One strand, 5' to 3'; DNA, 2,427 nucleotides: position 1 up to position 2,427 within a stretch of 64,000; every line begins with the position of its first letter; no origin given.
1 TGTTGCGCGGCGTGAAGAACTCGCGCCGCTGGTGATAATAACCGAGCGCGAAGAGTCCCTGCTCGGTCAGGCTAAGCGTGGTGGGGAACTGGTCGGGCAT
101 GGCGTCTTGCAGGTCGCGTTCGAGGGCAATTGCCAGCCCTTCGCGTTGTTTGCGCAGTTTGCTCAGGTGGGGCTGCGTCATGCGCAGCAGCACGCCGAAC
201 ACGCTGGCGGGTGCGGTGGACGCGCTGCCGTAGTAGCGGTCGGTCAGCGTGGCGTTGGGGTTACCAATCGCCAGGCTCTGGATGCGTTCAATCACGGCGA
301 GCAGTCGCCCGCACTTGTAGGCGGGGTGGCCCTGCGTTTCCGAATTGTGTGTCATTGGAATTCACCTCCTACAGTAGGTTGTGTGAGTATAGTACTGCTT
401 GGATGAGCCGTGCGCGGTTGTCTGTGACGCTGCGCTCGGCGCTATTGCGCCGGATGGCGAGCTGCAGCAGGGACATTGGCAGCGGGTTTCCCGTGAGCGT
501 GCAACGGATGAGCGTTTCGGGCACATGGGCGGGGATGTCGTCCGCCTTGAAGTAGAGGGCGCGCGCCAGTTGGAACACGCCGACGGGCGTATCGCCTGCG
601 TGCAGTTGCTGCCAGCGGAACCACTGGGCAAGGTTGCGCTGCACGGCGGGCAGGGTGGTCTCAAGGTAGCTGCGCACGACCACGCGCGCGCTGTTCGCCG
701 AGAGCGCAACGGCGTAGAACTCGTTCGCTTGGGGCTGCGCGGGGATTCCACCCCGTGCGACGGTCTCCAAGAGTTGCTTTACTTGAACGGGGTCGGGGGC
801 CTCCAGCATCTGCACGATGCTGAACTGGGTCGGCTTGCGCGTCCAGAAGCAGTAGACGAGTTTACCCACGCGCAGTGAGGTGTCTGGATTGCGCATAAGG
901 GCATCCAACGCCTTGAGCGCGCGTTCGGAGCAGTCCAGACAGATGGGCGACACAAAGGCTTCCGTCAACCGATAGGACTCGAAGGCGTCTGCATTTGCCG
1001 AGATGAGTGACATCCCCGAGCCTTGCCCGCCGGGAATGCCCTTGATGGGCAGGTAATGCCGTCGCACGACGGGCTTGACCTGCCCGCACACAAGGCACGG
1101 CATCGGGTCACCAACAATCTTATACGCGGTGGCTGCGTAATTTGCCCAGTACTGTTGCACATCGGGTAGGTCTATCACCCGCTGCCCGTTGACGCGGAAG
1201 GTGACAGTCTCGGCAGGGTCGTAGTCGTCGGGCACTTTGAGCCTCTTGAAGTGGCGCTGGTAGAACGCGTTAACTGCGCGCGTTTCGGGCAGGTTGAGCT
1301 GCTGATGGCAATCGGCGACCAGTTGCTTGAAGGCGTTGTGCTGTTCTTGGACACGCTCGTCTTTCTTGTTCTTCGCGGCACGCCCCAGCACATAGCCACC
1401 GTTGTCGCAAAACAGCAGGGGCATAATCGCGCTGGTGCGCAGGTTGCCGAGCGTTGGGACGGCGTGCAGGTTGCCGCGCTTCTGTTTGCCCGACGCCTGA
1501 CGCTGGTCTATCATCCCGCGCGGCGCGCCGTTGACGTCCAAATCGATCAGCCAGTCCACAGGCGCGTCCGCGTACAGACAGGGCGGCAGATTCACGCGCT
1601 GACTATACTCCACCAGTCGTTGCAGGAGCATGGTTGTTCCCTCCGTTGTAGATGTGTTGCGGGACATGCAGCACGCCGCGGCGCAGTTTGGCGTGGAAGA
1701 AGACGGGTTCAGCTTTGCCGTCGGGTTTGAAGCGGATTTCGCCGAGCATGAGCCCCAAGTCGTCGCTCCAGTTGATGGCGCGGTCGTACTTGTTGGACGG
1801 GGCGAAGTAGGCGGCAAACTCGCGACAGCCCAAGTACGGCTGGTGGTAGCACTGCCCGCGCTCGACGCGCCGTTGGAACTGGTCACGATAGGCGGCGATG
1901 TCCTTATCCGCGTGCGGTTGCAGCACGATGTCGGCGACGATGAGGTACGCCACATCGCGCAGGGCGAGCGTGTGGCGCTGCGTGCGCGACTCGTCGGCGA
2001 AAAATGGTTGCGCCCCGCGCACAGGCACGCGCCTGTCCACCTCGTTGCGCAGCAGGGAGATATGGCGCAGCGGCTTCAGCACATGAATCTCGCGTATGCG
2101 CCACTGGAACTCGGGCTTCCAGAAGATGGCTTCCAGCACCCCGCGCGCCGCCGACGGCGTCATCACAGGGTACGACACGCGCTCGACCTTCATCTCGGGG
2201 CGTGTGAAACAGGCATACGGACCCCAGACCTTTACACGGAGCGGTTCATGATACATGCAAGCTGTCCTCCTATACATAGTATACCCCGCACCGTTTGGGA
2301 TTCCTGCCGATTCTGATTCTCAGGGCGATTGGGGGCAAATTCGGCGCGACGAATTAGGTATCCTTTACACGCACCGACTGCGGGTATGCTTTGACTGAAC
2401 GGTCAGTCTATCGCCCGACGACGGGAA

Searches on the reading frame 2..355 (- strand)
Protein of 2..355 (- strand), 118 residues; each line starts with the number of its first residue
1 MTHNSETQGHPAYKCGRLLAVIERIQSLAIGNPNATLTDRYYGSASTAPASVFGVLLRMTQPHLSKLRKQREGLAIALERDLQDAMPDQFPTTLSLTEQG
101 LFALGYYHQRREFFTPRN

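Call 83: search_protein_families(library=pfam, proteins=[window:2-355:-], max_evalue=0.01)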
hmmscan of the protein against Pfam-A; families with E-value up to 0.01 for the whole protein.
window:2-355:- (118 aa): 1 family
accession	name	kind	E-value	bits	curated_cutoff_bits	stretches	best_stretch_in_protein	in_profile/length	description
PF09709.15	Cas_Csd1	-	4.8e-38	131.6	27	1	6-114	448-559/559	CRISPR-associated protein (Cas_Csd1)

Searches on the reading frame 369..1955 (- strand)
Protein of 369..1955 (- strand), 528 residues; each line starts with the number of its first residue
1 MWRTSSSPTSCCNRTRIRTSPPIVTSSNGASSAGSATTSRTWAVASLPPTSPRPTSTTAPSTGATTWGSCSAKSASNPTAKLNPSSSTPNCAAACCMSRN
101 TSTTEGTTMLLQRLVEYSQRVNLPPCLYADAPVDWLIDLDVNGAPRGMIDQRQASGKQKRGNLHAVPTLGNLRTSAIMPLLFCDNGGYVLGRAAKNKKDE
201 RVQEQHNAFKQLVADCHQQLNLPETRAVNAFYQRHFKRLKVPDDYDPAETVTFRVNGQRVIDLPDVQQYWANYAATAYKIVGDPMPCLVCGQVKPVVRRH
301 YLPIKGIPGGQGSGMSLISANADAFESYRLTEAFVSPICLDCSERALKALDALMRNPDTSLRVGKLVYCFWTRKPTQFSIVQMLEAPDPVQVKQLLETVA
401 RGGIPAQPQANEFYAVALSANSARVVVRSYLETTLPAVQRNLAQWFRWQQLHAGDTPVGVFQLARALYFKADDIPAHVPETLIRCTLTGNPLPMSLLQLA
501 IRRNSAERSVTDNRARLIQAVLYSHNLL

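Call 11: search_protein_families(library=pfam, proteins=[window:369-1955:-], max_evalue=0.01)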
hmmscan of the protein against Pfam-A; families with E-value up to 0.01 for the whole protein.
window:369-1955:- (528 aa): 1 family
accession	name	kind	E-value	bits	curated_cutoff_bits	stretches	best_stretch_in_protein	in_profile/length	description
PF09709.15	Cas_Csd1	-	3.9e-77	260.6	27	1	114-525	1-434/559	CRISPR-associated protein (Cas_Csd1)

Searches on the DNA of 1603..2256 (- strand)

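Call 60: search_rna_families(source=L128, start=13250, end=13650, threshold=evalue, max_evalue=1)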
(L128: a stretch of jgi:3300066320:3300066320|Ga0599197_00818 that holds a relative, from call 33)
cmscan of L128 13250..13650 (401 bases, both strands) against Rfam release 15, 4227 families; matches with E-value up to 1: 10.
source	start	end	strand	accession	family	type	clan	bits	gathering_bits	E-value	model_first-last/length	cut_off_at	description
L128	13310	13346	+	RF01322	CRISPR-DR9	Gene; CRISPR;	-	48.8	45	1.5e-10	1-37/37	no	CRISPR RNA direct repeat element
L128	13385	13421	+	RF01322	CRISPR-DR9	Gene; CRISPR;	-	48.8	45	1.5e-10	1-37/37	no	CRISPR RNA direct repeat element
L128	13458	13494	+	RF01322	CRISPR-DR9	Gene; CRISPR;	-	48.8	45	1.5e-10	1-37/37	no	CRISPR RNA direct repeat element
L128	13533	13569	+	RF01322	CRISPR-DR9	Gene; CRISPR;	-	48.8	45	1.5e-10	1-37/37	no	CRISPR RNA direct repeat element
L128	13610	13646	+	RF01322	CRISPR-DR9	Gene; CRISPR;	-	48.8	45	1.5e-10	1-37/37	no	CRISPR RNA direct repeat element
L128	13387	13485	-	RF00719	mir-326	Gene; miRNA;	-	24.6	66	0.015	1-95/95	no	mir-326 microRNA precursor family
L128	13535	13637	-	RF00719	mir-326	Gene; miRNA;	-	24.4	66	0.016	1-95/95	no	mir-326 microRNA precursor family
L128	13430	13492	-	RF01696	Chlorobi-1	Gene; sRNA;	-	19.3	50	0.0066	1-67/67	no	Chlorobi-1 RNA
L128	13377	13428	-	RF01523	TB10Cs1H2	Gene; snRNA; snoRNA; HACA-box;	-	18.6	50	0.31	1-63/63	no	Trypanosomatid snoRNA TB10Cs1H2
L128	13314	13335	-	RF01322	CRISPR-DR9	Gene; CRISPR;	-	16.5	45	0.68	5-26/37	no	CRISPR RNA direct repeat element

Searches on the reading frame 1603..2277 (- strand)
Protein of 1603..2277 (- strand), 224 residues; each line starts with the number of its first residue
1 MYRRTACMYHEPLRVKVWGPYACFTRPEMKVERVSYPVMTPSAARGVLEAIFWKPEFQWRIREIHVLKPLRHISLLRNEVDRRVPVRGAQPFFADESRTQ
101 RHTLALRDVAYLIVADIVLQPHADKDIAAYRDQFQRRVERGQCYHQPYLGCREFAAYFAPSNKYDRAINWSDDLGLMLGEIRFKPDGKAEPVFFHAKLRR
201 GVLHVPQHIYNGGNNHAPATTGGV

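Call 11: search_protein_families(library=pfam, proteins=[window:1603-2277:-], max_evalue=0.01)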
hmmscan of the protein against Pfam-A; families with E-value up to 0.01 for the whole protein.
window:1603-2277:- (224 aa): 1 family
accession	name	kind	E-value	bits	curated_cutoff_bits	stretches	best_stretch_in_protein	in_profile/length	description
PF09704.15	Cas_Cas5d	-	1.6e-33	116.9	23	1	13-167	2-161/217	CRISPR-associated protein (Cas_Cas5)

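Call 15: find_encoding_contigs(protein=window:1603-2256:-, flank=10000, max_places=10)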
Protein window:1603-2256:- (217 aa): no gene with exactly this product is on record in the collection.

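Call 29: find_related_loci(query=window:1603-2256:-, collection=genome_contigs, flank=10000)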
Query window:1603-2256:- (217 aa) in genome_contigs; peptide patterns used: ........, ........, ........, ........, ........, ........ (x = any residue, [..] = any of these).
600 stretches matched a pattern (row limit reached: there are more); 594 encode a relative of the query (tblastn E <= 1e-3); the best 80 are kept; 80 distinct loci.
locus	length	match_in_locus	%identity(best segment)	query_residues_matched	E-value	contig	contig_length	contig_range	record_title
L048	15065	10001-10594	76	6-203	5e-102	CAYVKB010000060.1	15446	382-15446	MAG TPA_asm: uncultured Fimbriimonadales bacterium isolate binchicken_co40_70 genome assembly, contig: NODE_2051_length_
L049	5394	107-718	65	4-208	3e-88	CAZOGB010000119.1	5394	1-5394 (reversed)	MAG TPA_asm: uncultured bacterium isolate binchicken_co30_132 genome assembly, contig: NODE_8173_length_5394_cov_24.4562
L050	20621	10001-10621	61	5-204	4e-82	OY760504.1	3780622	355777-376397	MAG: Armatimonadota bacterium isolate be0b92b7-bbec-405b-9e81-a5dbe9f1ff7a genome assembly, chromosome: 1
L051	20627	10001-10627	61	6-204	1e-81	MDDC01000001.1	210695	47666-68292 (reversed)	Moorella thermoacetica strain DSM 21394 MOTE_contig000001, whole genome shotgun sequence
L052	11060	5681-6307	60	5-204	2e-80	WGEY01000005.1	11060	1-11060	MAG: Deltaproteobacteria bacterium isolate S146_62 k151_166273, whole genome shotgun sequence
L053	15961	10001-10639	59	1-203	3e-80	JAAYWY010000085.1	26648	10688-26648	MAG: Bacillota bacterium isolate AS01afH2WH_58 9620_AS01, whole genome shotgun sequence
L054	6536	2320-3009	56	5-206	3e-79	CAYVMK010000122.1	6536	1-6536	MAG TPA_asm: uncultured Desulfonema sp. isolate binchicken_co220_146 genome assembly, contig: NODE_7932_length_6536_cov_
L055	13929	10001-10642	58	1-199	7e-79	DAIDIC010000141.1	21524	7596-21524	MAG TPA_asm: Ktedonobacteria bacterium isolate clean5 k141_358633, whole genome shotgun sequence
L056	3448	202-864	59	5-214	2e-78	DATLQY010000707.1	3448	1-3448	MAG TPA_asm: Pirellulales bacterium isolate SMAG_U13890 k141_1117503, whole genome shotgun sequence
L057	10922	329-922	61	15-203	3e-77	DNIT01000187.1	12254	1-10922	MAG TPA_asm: Pelotomaculum sp. isolate UBA10960 contig_12812, whole genome shotgun sequence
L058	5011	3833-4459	59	5-204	4e-76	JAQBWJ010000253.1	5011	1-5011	MAG: Candidatus Poribacteria bacterium isolate casp150-mb.226 NODE_40033_length_5011_cov_0.054153, whole genome shotgun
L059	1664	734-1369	58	1-203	3e-79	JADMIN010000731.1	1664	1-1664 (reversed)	MAG: Ktedonobacterales bacterium isolate MAG019 NODE_22890_length_1664_cov_4.114357, whole genome shotgun sequence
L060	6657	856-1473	59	3-199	2e-75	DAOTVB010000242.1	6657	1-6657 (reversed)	MAG TPA_asm: Chloroflexaceae bacterium isolate F7_114 k211_581291, whole genome shotgun sequence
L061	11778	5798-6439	56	1-204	2e-75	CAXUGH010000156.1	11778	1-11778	MAG TPA_asm: uncultured Ktedonobacteraceae bacterium isolate public_SRR14722304_metawrap_bin.2 genome assembly, contig:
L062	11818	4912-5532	59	2-199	9e-75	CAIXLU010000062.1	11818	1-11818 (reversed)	MAG: uncultured Oscillochloris sp. isolate KT5_bin-278 genome assembly, contig: bin-278:062/716, whole genome shotgun se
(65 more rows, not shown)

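Call 32: find_homologous_proteins(query=window:1603-2256:-, max_evalue=1e-60)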
Query window:1603-2256:- (217 aa): 3118 proteins with E <= 1e-60 among 8000 candidates; the best 120 are listed.
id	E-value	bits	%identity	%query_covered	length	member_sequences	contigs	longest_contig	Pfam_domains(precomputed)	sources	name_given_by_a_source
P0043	2.7e-133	460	91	100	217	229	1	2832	PF09704.16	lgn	-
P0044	4.3e-114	398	91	86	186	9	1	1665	PF09704.16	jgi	jgi:CRISPR-associated protein Cas5d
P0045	5.3e-105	368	80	91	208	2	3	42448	PF09704.16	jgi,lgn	jgi:CRISPR-associated protein Cas5d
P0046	3.8e-103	362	79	91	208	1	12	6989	PF09704.16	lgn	-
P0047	9.5e-103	361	79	91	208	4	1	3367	PF09704.16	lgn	-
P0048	3.5e-102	359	79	91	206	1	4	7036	PF09704.16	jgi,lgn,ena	-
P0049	1.6e-101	357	73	98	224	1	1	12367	PF09704.16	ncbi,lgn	-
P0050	2.8e-100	352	77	93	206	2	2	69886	PF09704.16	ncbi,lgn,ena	-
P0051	3.1e-100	352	84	85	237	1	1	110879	PF09704.16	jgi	jgi:CRISPR-associated protein Cas5d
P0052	3.8e-100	352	76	91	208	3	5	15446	PF09704.16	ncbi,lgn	-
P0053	6.9e-98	345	73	91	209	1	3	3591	PF09704.16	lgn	-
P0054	2.2e-97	343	75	92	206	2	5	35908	PF09704.16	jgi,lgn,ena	-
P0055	4.4e-97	342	78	86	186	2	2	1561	PF09704.16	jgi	jgi:CRISPR-associated protein Cas5d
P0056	7.9e-97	341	74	91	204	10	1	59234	PF09704.16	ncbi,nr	ncbi:MAG: type I-C CRISPR-associated protein Cas5 [Fimbriimonadales bacterium]|nr:MAG: type I-C CRIS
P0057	3.3e-96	339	73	91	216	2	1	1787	PF09704.16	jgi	jgi:CRISPR-associated protein Cas5d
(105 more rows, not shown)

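Call 33: find_encoding_contigs(protein=P0051, flank=10000, max_places=3)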
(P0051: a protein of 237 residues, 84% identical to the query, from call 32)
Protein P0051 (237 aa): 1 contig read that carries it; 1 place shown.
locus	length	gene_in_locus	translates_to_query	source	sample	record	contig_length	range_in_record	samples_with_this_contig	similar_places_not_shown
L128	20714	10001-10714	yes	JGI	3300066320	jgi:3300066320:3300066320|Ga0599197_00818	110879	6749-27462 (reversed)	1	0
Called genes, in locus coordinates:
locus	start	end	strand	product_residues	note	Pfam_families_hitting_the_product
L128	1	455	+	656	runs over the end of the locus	PF00662:Proton_antipo_N, PF00361:Proton_antipo_M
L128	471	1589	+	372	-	PF01699:Na_Ca_ex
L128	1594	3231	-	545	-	PF02129:Peptidase_S15, PF08530:PepX_C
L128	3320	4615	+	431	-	PF00278:Orn_DAP_Arg_deC, PF02784:Orn_Arg_deC_N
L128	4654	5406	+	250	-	PF00081:Sod_Fe_N (weak), PF02777:Sod_Fe_C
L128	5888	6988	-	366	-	PF01075:Glyco_transf_9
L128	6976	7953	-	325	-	PF00117:GATase, PF01174:SNO (weak), PF07685:GATase_3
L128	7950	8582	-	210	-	PF00475:IGPD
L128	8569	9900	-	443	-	PF00815:Histidinol_dh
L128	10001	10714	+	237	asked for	PF09704:Cas_Cas5d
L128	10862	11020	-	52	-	-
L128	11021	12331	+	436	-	PF09709:Cas_Csd1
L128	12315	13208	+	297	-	PF05107:Cas_Cas7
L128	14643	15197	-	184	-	-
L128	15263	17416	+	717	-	PF01966:HD (faint), PF18019:Cas3_HD (weak), PF04851:ResIII, PF00270:DEAD, PF13401:AAA_22 (weak), PF22590:Cas3-like_C_2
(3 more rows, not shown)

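Call 34: find_encoding_contigs(protein=P0045, flank=10000, max_places=3)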
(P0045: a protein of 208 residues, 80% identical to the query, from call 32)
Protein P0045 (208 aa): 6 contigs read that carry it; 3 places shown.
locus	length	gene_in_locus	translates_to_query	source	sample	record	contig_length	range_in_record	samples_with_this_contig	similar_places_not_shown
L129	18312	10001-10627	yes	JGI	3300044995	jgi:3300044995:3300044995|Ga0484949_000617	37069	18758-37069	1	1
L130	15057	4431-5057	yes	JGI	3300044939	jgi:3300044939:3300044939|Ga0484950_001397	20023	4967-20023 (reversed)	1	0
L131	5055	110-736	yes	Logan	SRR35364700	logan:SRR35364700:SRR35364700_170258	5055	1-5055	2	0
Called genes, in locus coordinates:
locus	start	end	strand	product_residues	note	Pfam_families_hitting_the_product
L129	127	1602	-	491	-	PF01595:CNNM, PF00571:CBS, PF03471:CorC_HlyC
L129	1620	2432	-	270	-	PF01219:DAGK_prokar, PF01569:PAP2 (weak)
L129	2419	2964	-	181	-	PF02130:YbeY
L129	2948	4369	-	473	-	PF07698:7TM-7TMR_HD (weak), PF01966:HD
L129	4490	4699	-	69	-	PF01165:Ribosomal_S21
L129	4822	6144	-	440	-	PF01979:Amidohydro_1, PF07969:Amidohydro_3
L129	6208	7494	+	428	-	PF00815:Histidinol_dh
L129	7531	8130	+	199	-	PF00475:IGPD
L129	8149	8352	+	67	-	-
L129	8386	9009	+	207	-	PF00117:GATase, PF01174:SNO (weak), PF07685:GATase_3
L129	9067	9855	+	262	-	PF07963:N_methyl, PF07596:SBP_bac_10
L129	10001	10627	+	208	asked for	PF09704:Cas_Cas5d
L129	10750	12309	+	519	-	PF09709:Cas_Csd1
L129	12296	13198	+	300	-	PF05107:Cas_Cas7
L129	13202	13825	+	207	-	PF01930:Cas_Cas4, PF12705:PDDEXK_1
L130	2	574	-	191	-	?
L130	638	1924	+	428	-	PF00815:Histidinol_dh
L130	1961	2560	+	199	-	PF00475:IGPD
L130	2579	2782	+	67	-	-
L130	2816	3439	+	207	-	PF00117:GATase, PF01174:SNO (weak), PF07685:GATase_3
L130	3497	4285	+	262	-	PF07963:N_methyl, PF07596:SBP_bac_10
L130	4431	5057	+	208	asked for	PF09704:Cas_Cas5d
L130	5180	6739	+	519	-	PF09709:Cas_Csd1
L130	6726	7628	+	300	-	PF05107:Cas_Cas7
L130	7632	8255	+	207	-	PF01930:Cas_Cas4, PF12705:PDDEXK_1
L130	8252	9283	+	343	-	PF01867:Cas_Cas1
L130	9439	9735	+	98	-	PF09827:CRISPR_Cas2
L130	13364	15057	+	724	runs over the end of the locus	PF01966:HD (weak), PF00270:DEAD, PF04851:ResIII, PF22590:Cas3-like_C_2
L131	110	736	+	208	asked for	PF09704:Cas_Cas5d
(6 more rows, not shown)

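Call 83: search_protein_families(library=pfam, proteins=[L130:5180-6739:+], max_evalue=0.01)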
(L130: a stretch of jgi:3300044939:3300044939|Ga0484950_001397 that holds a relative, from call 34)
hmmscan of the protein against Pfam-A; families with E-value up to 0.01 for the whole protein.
L130:5180-6739:+ (519 aa): 1 family
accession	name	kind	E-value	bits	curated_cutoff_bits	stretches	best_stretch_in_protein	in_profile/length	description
PF09709.15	Cas_Csd1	-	3.3e-123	412.7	27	1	8-503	48-559/559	CRISPR-associated protein (Cas_Csd1)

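Call 85: list_cluster_members(proteins=[P0044, P0043])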
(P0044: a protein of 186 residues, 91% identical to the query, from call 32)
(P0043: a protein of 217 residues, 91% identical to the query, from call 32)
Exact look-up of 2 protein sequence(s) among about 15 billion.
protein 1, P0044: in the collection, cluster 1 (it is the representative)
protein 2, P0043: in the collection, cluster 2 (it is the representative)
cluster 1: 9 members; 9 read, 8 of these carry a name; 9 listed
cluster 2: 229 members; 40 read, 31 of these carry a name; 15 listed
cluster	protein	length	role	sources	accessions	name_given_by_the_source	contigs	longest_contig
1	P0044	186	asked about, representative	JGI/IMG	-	CRISPR-associated protein Cas5d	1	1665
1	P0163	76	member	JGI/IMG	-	CRISPR-associated protein Cas5d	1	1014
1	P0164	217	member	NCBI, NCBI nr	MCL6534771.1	MAG: type I-C CRISPR-associated protein Cas5c [Armatimonadetes bacterium] | type I-C CRISPR-associated protein Cas5c [Armatimonadota bacterium]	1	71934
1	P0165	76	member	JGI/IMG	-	CRISPR-associated protein Cas5d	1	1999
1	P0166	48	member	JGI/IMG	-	hypothetical protein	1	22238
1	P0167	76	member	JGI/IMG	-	hypothetical protein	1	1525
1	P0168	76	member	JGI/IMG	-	CRISPR-associated protein Cas5d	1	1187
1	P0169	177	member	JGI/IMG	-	CRISPR-associated protein Cas5d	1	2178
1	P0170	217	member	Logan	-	-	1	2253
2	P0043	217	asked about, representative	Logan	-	-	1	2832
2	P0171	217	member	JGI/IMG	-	CRISPR-associated protein Cas5d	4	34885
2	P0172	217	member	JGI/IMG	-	CRISPR-associated protein Cas5d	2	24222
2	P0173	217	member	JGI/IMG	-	CRISPR-associated protein Cas5d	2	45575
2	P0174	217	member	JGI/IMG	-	CRISPR-associated protein Cas5d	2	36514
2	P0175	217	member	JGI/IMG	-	CRISPR-associated protein Cas5d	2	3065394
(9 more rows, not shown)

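Call 86: find_encoding_contigs(protein=P0175, flank=10000, max_places=3)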
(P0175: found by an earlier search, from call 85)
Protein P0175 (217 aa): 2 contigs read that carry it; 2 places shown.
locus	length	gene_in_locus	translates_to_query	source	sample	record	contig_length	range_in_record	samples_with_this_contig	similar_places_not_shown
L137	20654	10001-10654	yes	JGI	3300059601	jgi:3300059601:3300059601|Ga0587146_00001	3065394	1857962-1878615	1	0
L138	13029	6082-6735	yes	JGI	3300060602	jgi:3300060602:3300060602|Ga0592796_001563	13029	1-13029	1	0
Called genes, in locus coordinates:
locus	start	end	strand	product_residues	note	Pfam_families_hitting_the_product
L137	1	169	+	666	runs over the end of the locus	PF26549:Tricorn_N, PF26550:Tricorn_2nd (weak), PF00930:DPPIV_N (faint), PF07676:PD40, PF26550:Tricorn_2nd, PF26549:Tricorn_N, PF07676:PD40 (weak), PF00326:Peptidase_S9, +2 more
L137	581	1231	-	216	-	-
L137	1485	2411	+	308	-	PF03547:Mem_trans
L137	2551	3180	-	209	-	PF04199:Cyclase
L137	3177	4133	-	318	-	PF01479:S4, PF00849:PseudoU_synth_2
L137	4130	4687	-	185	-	PF27148:Slr1353_N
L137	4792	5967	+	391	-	PF04285:DUF444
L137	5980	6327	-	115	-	PF01909:NTP_transf_2, PF18765:Polbeta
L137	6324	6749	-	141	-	PF05168:HEPN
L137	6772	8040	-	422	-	PF00463:ICL, PF13714:PEP_mutase, PF00463:ICL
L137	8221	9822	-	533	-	PF20656:MS_N, PF01274:MS_TIM-barrel, PF20659:MS_C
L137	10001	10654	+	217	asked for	PF09704:Cas_Cas5d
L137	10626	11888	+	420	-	PF09709:Cas_Csd1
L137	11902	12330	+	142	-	PF09709:Cas_Csd1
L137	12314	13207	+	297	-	PF05107:Cas_Cas7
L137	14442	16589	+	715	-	PF01966:HD (faint), PF18019:Cas3_HD (weak), PF00270:DEAD, PF04851:ResIII, PF13191:AAA_16 (faint), PF13401:AAA_22 (faint), PF22590:Cas3-like_C_2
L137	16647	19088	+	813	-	PF13432:TPR_16, PF00515:TPR_1 (weak), PF14559:TPR_19 (weak), PF13432:TPR_16, PF13414:TPR_11 (weak), PF13432:TPR_16, PF23914:TPR_CcmH_CycH, PF14559:TPR_19, +34 more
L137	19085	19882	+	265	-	PF11209:LmeA (weak)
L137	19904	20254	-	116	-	PF04266:ASCH (faint)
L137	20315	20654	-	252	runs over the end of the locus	PF01261:AP_endonuc_2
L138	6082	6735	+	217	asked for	PF09704:Cas_Cas5d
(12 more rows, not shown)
